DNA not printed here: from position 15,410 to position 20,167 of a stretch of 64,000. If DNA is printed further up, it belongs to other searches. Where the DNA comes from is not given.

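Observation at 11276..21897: Candidate novel system: Moco-riboswitch-led operon with lipoprotein ApbE plus S-layer-anchored multi-module sulfite-oxidase-fold proteins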

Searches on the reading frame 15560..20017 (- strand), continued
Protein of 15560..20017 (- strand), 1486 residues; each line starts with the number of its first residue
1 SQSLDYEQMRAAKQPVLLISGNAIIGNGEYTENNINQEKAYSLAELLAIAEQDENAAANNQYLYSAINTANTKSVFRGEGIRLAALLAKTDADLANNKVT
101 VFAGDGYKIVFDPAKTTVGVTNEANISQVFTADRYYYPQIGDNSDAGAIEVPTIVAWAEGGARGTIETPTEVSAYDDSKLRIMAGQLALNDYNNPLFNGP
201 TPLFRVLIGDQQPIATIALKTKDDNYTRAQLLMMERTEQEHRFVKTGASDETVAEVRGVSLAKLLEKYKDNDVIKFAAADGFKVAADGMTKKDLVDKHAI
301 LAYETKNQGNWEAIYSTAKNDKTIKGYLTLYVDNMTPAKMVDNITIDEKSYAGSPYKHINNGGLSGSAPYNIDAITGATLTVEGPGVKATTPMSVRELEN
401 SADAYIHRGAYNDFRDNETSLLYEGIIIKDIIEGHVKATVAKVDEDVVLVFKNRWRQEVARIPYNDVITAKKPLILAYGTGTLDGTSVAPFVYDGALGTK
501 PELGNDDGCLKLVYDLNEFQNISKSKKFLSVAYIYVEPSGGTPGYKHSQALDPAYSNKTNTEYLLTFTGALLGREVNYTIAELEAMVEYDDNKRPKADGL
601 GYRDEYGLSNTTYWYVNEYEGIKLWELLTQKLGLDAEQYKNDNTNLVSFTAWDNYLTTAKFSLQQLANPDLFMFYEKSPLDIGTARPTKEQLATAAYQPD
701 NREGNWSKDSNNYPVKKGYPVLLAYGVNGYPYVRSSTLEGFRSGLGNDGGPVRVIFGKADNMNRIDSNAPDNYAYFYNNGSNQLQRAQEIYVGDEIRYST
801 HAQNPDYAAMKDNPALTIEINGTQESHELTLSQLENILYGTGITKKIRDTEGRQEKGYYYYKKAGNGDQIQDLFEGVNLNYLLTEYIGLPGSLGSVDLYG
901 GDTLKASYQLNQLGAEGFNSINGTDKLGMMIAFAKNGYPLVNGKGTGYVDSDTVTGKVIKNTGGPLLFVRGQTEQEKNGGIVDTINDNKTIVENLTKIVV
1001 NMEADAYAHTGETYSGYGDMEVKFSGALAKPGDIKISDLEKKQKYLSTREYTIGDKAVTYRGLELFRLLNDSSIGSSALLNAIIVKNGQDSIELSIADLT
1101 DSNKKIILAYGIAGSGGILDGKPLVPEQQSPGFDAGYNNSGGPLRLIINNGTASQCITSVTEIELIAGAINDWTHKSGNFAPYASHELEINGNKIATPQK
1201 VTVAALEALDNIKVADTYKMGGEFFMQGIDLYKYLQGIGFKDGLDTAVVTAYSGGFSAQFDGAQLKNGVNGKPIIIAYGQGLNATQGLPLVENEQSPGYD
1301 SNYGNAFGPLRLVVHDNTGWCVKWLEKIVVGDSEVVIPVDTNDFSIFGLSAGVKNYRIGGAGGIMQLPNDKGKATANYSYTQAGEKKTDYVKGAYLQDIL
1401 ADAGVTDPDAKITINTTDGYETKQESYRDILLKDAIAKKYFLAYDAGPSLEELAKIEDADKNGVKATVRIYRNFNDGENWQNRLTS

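Call 79: search_protein_families(library=pfam, proteins=[L016:19403-19942:+, L016:19990-20517:+, L016:23198-23902:+, L016:23899-24249:+, L016:26880-27434:+, L016:3313-5037:+, L016:5067-7034:+, L016:7024-8043:+, L003:13812-14540:+, L003:14543-15106:+], max_evalue=0.01)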
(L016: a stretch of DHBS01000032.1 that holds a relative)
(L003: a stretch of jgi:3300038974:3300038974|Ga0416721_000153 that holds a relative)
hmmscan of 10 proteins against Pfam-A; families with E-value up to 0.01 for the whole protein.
L016:19403-19942:+ (179 aa): 1 family
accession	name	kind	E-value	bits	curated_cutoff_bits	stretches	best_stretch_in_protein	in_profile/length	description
PF09819.14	ABC_cobalt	-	4.6e-11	43.4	25.2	1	12-131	2-120/121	ABC-type cobalt transport system, permease component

L016:19990-20517:+ (175 aa): 1 family
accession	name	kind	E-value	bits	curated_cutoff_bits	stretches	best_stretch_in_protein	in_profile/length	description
PF00174.25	Oxidored_molyb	-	0.0029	17.6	24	1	53-141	25-132/169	Oxidoreductase molybdopterin binding domain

L016:23198-23902:+ (234 aa): 2 families
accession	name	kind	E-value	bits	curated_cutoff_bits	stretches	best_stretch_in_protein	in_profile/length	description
PF01636.29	APH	-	0.00051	20.3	23.2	0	122-164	169-212/239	Phosphotransferase enzyme family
PF19974.5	TCAD9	-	0.0045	16.6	40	1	125-168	301-343/429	Ternary complex associated domain 9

L016:23899-24249:+ (116 aa): 1 family
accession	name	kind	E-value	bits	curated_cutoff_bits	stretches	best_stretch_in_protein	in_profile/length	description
PF07009.16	NusG_II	-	2.1e-29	102.3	29.6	1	14-115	4-104/107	NusG domain II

L016:26880-27434:+ (184 aa): 2 families
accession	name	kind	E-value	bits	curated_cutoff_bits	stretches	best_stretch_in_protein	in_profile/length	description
PF07456.16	Hpre_diP_synt_I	-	3.8e-44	150.7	30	1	21-167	1-147/147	Heptaprenyl diphosphate synthase component I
PF12822.12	ECF_trnsprt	-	0.00037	21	30.7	1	13-167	1-155/169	ECF transporter, substrate-specific component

L016:3313-5037:+ (574 aa): 3 families
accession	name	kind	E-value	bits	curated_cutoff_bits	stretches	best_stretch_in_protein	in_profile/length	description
PF00149.33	Metallophos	-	4e-16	60.5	21.5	1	52-239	3-191/191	Calcineurin-like phosphoesterase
PF13287.12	Fn3_assoc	-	2.8e-10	40.6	23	1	514-571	11-59/59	Fn3 associated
PF13290.12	CHB_HEX_C_1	-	1.9e-09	37.7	22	1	492-566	1-65/67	Chitobiase/beta-hexosaminidase C-terminal domain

L016:5067-7034:+ (655 aa): 3 families
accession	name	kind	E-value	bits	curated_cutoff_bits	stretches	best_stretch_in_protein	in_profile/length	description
PF00174.25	Oxidored_molyb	-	2.6e-12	47.1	24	2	76-179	56-163/169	Oxidoreductase molybdopterin binding domain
PF13290.12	CHB_HEX_C_1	-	2.4e-07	31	22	1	579-650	6-65/67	Chitobiase/beta-hexosaminidase C-terminal domain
PF13287.12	Fn3_assoc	-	7.7e-07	29.6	23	1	592-654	7-58/59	Fn3 associated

L016:7024-8043:+ (339 aa): 2 families
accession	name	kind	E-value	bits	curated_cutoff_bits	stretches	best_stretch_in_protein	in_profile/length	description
PF04205.19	FMN_bind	-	2.2e-12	47.9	22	1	87-174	2-76/77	FMN-binding domain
PF00174.25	Oxidored_molyb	-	9.6e-07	29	24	1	221-321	26-144/169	Oxidoreductase molybdopterin binding domain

L003:13812-14540:+ (242 aa): 0 families

L003:14543-15106:+ (187 aa): 0 families

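Call 92: find_homologous_proteins(query=L016:19403-19942:+, max_evalue=0.00001)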
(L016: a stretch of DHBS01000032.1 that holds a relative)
Query L016:19403-19942:+ (179 aa): 574 proteins with E <= 0.00001 among 2599 candidates; the best 120 are listed.
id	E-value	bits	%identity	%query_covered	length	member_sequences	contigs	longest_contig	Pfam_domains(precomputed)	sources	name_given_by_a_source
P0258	7.4e-105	366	100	100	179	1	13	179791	PF09819.15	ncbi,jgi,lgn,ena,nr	ncbi:MAG TPA: hypothetical protein DER60_10090 [Syntrophomonas sp.]|jgi:hypothetical protein|nr:hypo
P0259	3.4e-83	296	78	100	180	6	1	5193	PF09819.15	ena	-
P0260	2.2e-82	293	78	100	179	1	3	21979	PF09819.15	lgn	-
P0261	5.1e-82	292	78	100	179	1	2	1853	PF09819.15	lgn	-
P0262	7.6e-82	291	77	100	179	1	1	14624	PF09819.15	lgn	-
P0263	1.3e-81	291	77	100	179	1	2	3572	PF09819.15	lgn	-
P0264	1.5e-81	291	77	100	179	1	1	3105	PF09819.15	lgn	-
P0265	1.6e-81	290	76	100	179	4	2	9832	PF09819.15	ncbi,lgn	-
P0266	1.9e-81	290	78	100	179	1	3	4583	PF09819.15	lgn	-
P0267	2.4e-81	290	75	100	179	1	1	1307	PF09819.15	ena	-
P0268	2.6e-81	290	75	100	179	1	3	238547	PF09819.15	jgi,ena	-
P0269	9.7e-81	288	76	100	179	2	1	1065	PF09819.15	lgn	-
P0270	1.2e-80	288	76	100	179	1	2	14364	PF09819.15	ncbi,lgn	ncbi:MAG: ECF transporter S component [Syntrophomonas sp.]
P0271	1.3e-80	287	76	100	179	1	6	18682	PF09819.15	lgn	-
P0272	2.5e-80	287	75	100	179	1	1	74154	PF09819.15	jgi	-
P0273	3.9e-80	286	74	100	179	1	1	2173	PF09819.15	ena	-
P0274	1.1e-79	284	74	100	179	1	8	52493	PF09819.15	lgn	-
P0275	2.6e-79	283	74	100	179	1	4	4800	PF09819.15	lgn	-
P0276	4.7e-79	282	75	100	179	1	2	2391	PF09819.15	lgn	-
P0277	4.9e-79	282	76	100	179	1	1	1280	PF09819.15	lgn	-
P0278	7.6e-79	282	73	100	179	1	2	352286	PF09819.15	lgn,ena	-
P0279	1.2e-78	281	76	100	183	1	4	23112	PF09819.15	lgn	-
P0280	5.9e-78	279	75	100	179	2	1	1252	PF09819.15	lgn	-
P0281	7.1e-78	279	73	100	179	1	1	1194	PF09819.15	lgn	-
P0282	9.2e-78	278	72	100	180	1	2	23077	PF09819.15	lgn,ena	-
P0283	2.0e-77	277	72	100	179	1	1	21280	PF09819.15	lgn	-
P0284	2.6e-77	277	74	100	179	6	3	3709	PF09819.15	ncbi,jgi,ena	-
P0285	3.7e-77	276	72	100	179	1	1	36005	PF09819.15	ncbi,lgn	-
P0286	5.8e-77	276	73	100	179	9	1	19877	PF09819.15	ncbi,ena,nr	ncbi:MAG TPA: ECF transporter S component [Syntrophomonas sp.]|nr:ECF transporter S component [Syntr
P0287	2.1e-76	274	73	100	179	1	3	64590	PF09819.15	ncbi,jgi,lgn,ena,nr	ncbi:MAG: ECF transporter S component [Syntrophomonadaceae bacterium]|jgi:hypothetical protein|nr:EC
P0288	2.8e-76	273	73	100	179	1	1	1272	PF09819.15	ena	-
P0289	4.1e-76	273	73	100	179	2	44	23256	PF09819.15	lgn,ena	-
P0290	8.4e-76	272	72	100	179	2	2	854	PF09819.15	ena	-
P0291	1.3e-75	271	73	100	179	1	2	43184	PF09819.15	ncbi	-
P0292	2.2e-75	270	73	100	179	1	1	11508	PF09819.15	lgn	-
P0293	2.4e-75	270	71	100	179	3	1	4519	PF09819.15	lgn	-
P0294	4.4e-75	269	72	100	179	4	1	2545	PF09819.15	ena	-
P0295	1.2e-74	268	69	100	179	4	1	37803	PF09819.15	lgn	-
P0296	1.3e-73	265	72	96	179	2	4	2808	PF09819.15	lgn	-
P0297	7.3e-73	262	70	100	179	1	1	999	PF09819.15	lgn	-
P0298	7.3e-72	259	69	100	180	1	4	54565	PF09819.15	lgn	-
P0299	5.6e-71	256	68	100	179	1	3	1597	PF09819.15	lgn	-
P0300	9.3e-70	252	69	100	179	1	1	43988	PF09819.15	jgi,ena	-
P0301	4.6e-69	250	73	91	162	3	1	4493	PF09819.15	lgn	-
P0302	1.8e-68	248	66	99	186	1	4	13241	PF09819.15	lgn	-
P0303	2.5e-68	248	69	78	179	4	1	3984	PF09819.15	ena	-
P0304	3.4e-68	247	65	100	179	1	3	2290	PF09819.15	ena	-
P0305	3.4e-67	244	68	99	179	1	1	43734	PF09819.15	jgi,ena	-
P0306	2.1e-66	241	65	99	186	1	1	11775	PF09819.15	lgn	-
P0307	3.8e-66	240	64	99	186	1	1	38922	PF09819.15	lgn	-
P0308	4.6e-66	240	65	99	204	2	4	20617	PF09819.15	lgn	-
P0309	6.9e-66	240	65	100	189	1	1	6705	PF09819.15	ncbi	-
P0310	3.1e-65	237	65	99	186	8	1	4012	PF09819.15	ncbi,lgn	-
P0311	7.4e-65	236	65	100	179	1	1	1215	PF09819.15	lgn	-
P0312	9.2e-65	236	64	98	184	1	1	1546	PF09819.15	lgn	-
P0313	1.0e-64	236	64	99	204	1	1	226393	PF09819.15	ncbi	ncbi:hypothetical protein MASR2M70_09380 [Bacillota bacterium]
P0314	2.6e-64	234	65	99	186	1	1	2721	PF09819.15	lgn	-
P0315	3.0e-64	234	65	99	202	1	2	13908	PF09819.15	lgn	-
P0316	3.4e-62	227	60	100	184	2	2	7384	PF09819.15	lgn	-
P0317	6.8e-61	223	59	100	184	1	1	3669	PF09819.15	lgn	-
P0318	2.9e-60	221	60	100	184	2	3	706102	PF09819.15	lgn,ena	-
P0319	6.4e-60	220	59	100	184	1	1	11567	PF09819.15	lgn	-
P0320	6.4e-60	220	59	100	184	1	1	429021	PF09819.15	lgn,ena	-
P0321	8.9e-60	220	61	99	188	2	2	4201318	PF09819.15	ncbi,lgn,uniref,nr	ncbi:hypothetical protein CACET_c08600 [Clostridium aceticum]|uniref:Uncharacterized protein n=1 Tax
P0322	1.0e-59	219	58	100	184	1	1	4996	PF09819.15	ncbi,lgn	-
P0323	1.0e-59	219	56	100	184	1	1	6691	PF09819.15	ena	-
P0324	1.5e-59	219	59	100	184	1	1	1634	PF09819.15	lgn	-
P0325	1.5e-59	219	57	100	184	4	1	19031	PF09819.15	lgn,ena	-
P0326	2.5e-59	218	59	100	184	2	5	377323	PF09819.15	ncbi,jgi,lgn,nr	ncbi:MAG: ECF transporter S component [Maledivibacter sp.]|jgi:hypothetical protein|nr:ECF transport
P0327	5.0e-59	217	61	99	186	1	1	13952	PF09819.15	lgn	-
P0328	6.2e-59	217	57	93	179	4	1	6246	PF09819.15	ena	-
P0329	6.7e-59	217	57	99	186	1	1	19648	PF09819.15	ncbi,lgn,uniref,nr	ncbi:ECF transporter S component [Alkaliphilus pronyensis]|uniref:ECF transporter S component n=1 Ta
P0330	7.3e-59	217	57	100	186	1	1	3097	PF09819.15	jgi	-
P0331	1.7e-58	216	58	99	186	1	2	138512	PF09819.15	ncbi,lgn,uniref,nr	ncbi:ECF transporter S component [Alkaliphilus peptidifermentans]|uniref:ABC-type cobalt transport s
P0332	2.1e-58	215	59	99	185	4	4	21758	PF09819.15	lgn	-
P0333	3.7e-58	214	59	100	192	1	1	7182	PF09819.15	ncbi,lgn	-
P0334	5.5e-58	214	54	99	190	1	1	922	PF09819.15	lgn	-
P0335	6.6e-58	214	58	99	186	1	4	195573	PF09819.15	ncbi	-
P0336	7.2e-58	213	66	83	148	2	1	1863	PF09819.15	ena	-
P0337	1.3e-57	213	58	99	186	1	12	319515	PF09819.15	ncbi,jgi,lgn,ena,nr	ncbi:MAG: ECF transporter S component [Clostridia bacterium]|jgi:ABC-type thiamin/hydroxymethylpyrim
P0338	1.3e-57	213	60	99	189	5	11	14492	PF09819.15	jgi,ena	-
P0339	1.8e-57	212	60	94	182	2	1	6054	PF09819.15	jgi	jgi:hypothetical protein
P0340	3.6e-57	211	58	99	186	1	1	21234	PF09819.15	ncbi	-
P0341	3.7e-57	211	56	100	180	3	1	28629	PF09819.15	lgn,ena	-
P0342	5.1e-57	211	56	78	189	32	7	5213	PF09819.15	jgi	jgi:ABC-type thiamin/hydroxymethylpyrimidine transport system permease subunit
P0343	6.7e-57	210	55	99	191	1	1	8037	PF09819.15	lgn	-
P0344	7.3e-57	210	57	99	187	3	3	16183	PF09819.15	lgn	-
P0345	7.8e-57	210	57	100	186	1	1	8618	PF09819.15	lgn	-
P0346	8.7e-57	210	55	99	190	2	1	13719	PF09819.15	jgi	-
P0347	1.0e-56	210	58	99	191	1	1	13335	PF09819.15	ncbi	-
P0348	1.2e-56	209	54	99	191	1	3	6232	PF09819.15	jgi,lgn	jgi:hypothetical protein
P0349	1.3e-56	209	58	80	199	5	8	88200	PF09819.15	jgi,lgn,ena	-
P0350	2.3e-56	209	58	99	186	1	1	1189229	PF09819.15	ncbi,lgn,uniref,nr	ncbi:ECF transporter S component [Natronincola ferrireducens]|uniref:ABC-type cobalt transport syste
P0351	2.4e-56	208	54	79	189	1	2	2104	PF09819.15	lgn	-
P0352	2.5e-56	208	58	79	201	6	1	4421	PF09819.15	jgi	jgi:ABC-type thiamin/hydroxymethylpyrimidine transport system permease subunit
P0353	2.5e-56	208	57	79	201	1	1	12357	PF09819.15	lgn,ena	-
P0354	2.5e-56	208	54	99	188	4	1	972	PF09819.15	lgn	-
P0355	2.6e-56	208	57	99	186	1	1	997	PF09819.15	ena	-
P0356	2.6e-56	208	58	99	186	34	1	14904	PF09819.15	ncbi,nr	ncbi:MAG TPA: ECF transporter S component [Clostridia bacterium]|nr:ECF transporter S component [Clo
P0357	3.0e-56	208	57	99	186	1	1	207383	PF09819.15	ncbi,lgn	ncbi:MAG: ECF transporter S component [Bacillota bacterium]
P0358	3.1e-56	208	54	100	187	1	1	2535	PF09819.15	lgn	-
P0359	3.4e-56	208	56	100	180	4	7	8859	PF09819.15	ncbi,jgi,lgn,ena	-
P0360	4.0e-56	208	60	100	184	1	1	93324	PF09819.15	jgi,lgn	-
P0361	4.1e-56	208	56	100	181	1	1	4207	PF09819.15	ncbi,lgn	ncbi:MAG: ECF transporter S component [Halanaerobiaceae bacterium]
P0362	4.5e-56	208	55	100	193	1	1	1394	PF09819.15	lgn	-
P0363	4.6e-56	208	53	100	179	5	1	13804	PF09819.15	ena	-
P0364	4.7e-56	208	56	99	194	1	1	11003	PF09819.15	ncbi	-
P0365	5.5e-56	207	54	99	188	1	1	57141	PF09819.15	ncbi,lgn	-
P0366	6.0e-56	207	57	98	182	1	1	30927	PF09819.15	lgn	-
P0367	6.1e-56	207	55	98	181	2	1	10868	PF09819.15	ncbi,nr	ncbi:MAG: ECF transporter S component [Halanaerobiales bacterium]|nr:ECF transporter S component [Ha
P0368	7.4e-56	207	57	80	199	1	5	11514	PF09819.15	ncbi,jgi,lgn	jgi:ABC-type thiamin/hydroxymethylpyrimidine transport system permease subunit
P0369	1.0e-55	206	57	98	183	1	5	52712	PF09819.15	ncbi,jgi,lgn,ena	jgi:ABC-type thiamin/hydroxymethylpyrimidine transport system permease subunit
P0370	1.2e-55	206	56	100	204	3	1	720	PF09819.15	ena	-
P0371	1.5e-55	206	54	99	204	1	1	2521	PF09819.15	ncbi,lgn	-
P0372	1.5e-55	206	57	100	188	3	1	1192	PF09819.15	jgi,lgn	jgi:ABC-type thiamin/hydroxymethylpyrimidine transport system permease subunit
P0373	1.8e-55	206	57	80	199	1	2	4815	PF09819.15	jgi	jgi:ABC-type thiamin/hydroxymethylpyrimidine transport system permease subunit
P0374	1.8e-55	206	54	100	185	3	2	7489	PF09819.15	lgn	-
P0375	1.9e-55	206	56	99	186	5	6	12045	PF09819.15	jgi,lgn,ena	jgi:hypothetical protein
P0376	2.3e-55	205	54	99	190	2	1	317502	PF09819.15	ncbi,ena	-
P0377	2.4e-55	205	54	99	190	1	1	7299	PF09819.15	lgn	-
